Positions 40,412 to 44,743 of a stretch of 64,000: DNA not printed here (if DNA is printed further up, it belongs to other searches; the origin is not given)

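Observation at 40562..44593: In-frame fusion of carbamoyl-phosphate synthase large subunit with diaminopimelate epimerase (CarB::DapF)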

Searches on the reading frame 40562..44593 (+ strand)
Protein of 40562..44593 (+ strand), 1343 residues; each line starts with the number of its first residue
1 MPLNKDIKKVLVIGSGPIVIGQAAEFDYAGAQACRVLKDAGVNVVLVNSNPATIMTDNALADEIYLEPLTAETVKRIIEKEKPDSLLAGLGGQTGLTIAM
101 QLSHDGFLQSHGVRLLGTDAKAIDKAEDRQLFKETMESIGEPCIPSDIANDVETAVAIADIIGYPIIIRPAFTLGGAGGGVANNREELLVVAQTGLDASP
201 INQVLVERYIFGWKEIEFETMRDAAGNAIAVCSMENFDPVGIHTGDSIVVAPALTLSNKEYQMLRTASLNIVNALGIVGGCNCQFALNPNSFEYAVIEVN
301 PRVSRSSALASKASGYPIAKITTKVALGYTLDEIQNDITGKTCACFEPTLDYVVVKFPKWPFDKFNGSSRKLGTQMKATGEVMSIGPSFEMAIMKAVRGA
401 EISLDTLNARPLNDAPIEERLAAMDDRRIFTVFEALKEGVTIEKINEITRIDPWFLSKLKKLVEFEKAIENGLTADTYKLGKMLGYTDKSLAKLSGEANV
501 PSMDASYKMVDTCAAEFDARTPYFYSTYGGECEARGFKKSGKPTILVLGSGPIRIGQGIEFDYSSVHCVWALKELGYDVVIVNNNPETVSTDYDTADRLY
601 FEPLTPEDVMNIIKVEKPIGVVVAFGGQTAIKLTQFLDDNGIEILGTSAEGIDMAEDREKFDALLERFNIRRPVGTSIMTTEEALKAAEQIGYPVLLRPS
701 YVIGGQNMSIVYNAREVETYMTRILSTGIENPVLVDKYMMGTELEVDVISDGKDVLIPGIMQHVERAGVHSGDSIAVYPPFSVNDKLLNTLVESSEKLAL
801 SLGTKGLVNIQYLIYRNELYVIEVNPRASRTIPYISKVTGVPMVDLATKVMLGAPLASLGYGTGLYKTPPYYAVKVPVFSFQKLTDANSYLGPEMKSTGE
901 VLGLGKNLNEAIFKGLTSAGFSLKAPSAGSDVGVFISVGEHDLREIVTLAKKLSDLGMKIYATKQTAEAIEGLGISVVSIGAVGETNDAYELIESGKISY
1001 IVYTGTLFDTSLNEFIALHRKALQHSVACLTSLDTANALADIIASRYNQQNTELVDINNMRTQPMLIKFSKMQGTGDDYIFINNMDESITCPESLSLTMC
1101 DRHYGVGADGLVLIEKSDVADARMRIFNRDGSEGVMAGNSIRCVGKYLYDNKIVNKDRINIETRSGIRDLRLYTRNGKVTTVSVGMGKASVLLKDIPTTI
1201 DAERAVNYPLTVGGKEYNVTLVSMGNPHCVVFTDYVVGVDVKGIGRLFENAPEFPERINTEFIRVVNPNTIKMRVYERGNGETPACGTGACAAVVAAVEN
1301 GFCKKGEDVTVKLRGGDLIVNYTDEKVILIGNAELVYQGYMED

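Call 5: search_protein_families(library=pfam, proteins=[window:40562-44593:+])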
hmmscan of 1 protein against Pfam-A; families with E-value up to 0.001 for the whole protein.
window:40562-44593:+ (1343 aa): 11 families
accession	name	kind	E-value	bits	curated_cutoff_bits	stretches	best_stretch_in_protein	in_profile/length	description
PF02786.22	CPSase_L_D2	-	9.6e-113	375.3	19.8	2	128-333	1-210/211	Carbamoyl-phosphate synthase L chain, ATP binding domain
PF25596.1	CPSase_L_D1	-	7.5e-96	316.5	27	2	543-653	3-117/118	Carbamoyl phosphate synthase preATP-grasp domain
PF01678.24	DAP_epimerase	-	1.5e-57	193.4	34.7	2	1221-1335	2-120/121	Diaminopimelate epimerase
PF02787.25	CPSase_L_D3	-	1.5e-22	79.8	26.6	1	419-494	1-79/80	Carbamoyl-phosphate synthetase large chain, oligomerisation domain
PF07478.18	Dala_Dala_lig_C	-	1.2e-12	48.2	24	1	682-826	26-174/204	D-ala D-ala ligase C-terminus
PF15632.11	ATPgrasp_Ter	-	2.3e-12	47.3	29.1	1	732-854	4-111/131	ATP-grasp in the biosynthetic pathway with Ter operon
PF02655.19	ATP-grasp_3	-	1.6e-10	41.8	23.2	1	667-828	13-157/160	ATP-grasp domain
PF02142.27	MGS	-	1.9e-10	41.1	24.1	1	945-1031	1-94/94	MGS-like domain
PF02222.28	ATP-grasp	-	1.6e-08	34.9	27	0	666-828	4-163/179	ATP-grasp domain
PF01071.24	GARS_A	-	4.6e-07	30.3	27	1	663-767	8-117/194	Phosphoribosylglycinamide synthetase, ATP-grasp (A) domain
PF13549.11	ATP-grasp_5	-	1.2e-05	25.2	27.6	0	661-698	15-52/221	ATP-grasp domain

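Call 6: search_protein_families(library=ncbifam, proteins=[window:40562-44593:+])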
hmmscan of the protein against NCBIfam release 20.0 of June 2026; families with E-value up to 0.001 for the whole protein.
window:40562-44593:+ (1343 aa): 38 families (the best 25 are shown)
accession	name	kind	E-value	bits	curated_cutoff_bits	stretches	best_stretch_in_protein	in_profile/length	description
NF003671.0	PRK05294.1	equivalog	0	1439.9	599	1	1-1047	1-1050/1058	carbamoyl-phosphate synthase large subunit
TIGR01369.1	CPSaseII_lrg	equivalog_domain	0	1403.2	1027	1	4-1041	3-1050/1052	carbamoyl-phosphate synthase (glutamine-hydrolyzing) large subunit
TIGR00652.1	DapF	equivalog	5.9e-83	278.4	114.65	1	1067-1341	1-268/270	diaminopimelate epimerase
NF006406.0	PRK08654.1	equivalog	3.4e-33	114.9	739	2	8-341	3-330/499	acetyl-CoA carboxylase biotin carboxylase subunit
TIGR01235.1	pyruv_carbox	equivalog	2.9e-32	111.2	1114.45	2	108-338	95-328/1143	pyruvate carboxylase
NF006367.0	PRK08591.1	subfamily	1e-31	110.2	597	2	107-341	94-331/451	acetyl-CoA carboxylase biotin carboxylase subunit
NF006286.0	PRK08462.1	equivalog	1.1e-30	106.9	740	2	5-338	2-329/445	acetyl-CoA carboxylase biotin carboxylase subunit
NF038284.1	bifunc_DapF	exception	2.3e-30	105.8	350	1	1066-1331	9-252/254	bifunctional diaminopimelate epimerase/glutamate racemase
TIGR00514.1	accC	equivalog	1.8e-29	102.8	626.5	2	108-341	95-331/449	acetyl-CoA carboxylase biotin carboxylase subunit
NF005525.0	PRK07178.1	equivalog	1.5e-28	99.7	768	2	108-342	94-330/471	acetyl-CoA carboxylase biotin carboxylase subunit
NF009554.0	PRK12999.1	equivalog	6.6e-28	97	965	2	109-337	100-331/1147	pyruvate carboxylase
NF009402.0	PRK12767.1-1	equivalog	1e-27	96.8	218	2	29-310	15-283/329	carbamoyl phosphate synthase-like protein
NF009471.0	PRK12833.1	equivalog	2.3e-27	95.7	686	2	5-345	3-338/467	acetyl-CoA carboxylase biotin carboxylase subunit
NF053643.1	Ddl_archaea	equivalog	5.1e-26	91.5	500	2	573-841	19-285/367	putative pseudomurein biosynthesis ATP-grasp protein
NF004085.0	PRK05586.1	equivalog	2.6e-24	86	723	2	113-340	100-332/448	acetyl-CoA carboxylase biotin carboxylase subunit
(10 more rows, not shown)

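Call 8: find_encoding_contigs(protein=window:40562-44593:+, flank=6000, max_places=8)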
Protein window:40562-44593:+ (1343 aa): no gene with exactly this product is on record in the collection.
